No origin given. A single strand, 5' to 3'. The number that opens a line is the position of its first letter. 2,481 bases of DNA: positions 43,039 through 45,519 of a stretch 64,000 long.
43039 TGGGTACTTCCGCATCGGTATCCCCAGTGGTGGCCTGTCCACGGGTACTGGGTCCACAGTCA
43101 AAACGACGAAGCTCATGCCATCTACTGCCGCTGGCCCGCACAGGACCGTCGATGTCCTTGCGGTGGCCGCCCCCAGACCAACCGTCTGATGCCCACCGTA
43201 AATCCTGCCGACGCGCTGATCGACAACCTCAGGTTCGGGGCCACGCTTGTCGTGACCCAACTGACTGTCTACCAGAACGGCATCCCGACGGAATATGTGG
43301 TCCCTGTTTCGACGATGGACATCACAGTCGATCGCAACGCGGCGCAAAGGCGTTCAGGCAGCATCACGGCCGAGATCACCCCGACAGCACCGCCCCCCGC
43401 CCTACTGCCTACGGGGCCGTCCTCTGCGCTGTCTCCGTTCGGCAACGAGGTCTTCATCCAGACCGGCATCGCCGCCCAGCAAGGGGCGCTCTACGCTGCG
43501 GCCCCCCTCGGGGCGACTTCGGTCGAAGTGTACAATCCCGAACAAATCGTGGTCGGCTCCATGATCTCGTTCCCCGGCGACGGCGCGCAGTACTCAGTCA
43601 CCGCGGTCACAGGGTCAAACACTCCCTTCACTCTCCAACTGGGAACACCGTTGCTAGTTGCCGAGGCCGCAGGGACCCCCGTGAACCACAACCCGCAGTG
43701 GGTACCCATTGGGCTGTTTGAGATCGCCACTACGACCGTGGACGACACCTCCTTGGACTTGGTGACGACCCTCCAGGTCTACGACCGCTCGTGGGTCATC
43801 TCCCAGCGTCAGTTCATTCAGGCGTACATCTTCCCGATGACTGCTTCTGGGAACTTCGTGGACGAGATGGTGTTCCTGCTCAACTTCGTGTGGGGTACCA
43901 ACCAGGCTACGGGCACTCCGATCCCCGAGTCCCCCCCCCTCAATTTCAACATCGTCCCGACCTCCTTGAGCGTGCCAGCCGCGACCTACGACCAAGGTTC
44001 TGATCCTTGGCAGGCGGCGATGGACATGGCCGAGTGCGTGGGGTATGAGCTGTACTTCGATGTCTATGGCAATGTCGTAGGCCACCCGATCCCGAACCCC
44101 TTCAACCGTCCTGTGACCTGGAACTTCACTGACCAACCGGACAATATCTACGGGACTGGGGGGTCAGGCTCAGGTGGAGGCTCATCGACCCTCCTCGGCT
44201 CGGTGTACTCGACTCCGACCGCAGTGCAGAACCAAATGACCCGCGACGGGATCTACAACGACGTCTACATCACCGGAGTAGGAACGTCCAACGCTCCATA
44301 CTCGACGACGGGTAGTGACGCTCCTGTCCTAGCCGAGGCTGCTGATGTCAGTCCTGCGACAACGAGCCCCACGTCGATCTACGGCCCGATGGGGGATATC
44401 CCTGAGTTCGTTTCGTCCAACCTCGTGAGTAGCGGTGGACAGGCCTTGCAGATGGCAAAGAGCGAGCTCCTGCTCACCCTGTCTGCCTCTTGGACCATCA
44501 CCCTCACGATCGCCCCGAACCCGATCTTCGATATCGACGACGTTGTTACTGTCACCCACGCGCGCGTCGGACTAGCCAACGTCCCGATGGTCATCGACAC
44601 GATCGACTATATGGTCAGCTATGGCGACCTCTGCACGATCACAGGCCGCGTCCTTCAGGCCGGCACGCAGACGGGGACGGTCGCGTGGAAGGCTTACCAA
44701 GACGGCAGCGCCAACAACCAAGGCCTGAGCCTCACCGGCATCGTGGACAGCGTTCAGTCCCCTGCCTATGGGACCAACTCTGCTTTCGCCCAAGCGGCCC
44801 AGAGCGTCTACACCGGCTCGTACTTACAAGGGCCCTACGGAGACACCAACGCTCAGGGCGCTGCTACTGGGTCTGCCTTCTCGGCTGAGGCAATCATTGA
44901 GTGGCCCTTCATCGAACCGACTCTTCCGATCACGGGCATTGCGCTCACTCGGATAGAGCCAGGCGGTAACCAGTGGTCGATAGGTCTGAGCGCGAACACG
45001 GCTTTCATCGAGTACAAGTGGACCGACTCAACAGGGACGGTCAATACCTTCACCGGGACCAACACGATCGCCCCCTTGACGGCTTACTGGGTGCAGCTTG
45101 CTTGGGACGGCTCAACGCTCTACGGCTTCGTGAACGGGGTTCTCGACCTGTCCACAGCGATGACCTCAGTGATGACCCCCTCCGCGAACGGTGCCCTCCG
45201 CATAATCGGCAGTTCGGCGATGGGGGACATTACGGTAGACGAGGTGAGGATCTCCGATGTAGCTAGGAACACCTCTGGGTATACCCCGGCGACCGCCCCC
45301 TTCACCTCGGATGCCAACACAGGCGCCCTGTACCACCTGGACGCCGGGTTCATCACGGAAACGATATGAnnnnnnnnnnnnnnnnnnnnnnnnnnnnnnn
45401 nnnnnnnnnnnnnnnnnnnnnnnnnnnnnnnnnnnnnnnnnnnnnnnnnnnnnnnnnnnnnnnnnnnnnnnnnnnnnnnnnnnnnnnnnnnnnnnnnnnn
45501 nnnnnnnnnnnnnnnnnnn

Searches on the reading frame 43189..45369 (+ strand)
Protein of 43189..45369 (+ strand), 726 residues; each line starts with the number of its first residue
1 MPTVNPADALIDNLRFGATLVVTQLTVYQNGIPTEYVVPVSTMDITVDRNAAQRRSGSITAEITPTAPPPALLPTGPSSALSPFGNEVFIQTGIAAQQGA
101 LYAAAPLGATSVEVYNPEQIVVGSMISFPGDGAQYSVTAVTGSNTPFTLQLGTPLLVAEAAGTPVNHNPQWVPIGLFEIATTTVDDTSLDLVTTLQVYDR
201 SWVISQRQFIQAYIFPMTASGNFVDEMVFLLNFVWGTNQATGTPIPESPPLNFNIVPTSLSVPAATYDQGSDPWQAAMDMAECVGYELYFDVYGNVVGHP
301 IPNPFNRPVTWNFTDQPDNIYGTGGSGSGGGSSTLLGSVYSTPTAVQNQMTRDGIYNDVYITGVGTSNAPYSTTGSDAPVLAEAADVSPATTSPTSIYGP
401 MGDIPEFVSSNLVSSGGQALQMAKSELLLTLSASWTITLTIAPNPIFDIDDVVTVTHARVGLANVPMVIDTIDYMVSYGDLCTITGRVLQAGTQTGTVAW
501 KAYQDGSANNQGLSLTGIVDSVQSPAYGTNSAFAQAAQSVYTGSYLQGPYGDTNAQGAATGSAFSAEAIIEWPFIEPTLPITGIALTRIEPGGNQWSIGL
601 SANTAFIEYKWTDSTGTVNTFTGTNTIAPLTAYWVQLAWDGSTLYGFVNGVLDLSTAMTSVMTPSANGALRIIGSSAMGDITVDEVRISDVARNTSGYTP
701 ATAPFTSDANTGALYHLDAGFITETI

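Call 82: search_protein_families(library=pfam, proteins=[window:43189-45369:+], max_evalue=0.0001)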
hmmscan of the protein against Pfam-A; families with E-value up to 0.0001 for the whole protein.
window:43189-45369:+ (726 aa): 1 family
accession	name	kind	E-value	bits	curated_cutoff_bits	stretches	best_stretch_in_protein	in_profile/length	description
PF13385.13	Laminin_G_3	-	3.4e-08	34.2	27.6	1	588-694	39-146/151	Concanavalin A-like lectin/glucanases superfamily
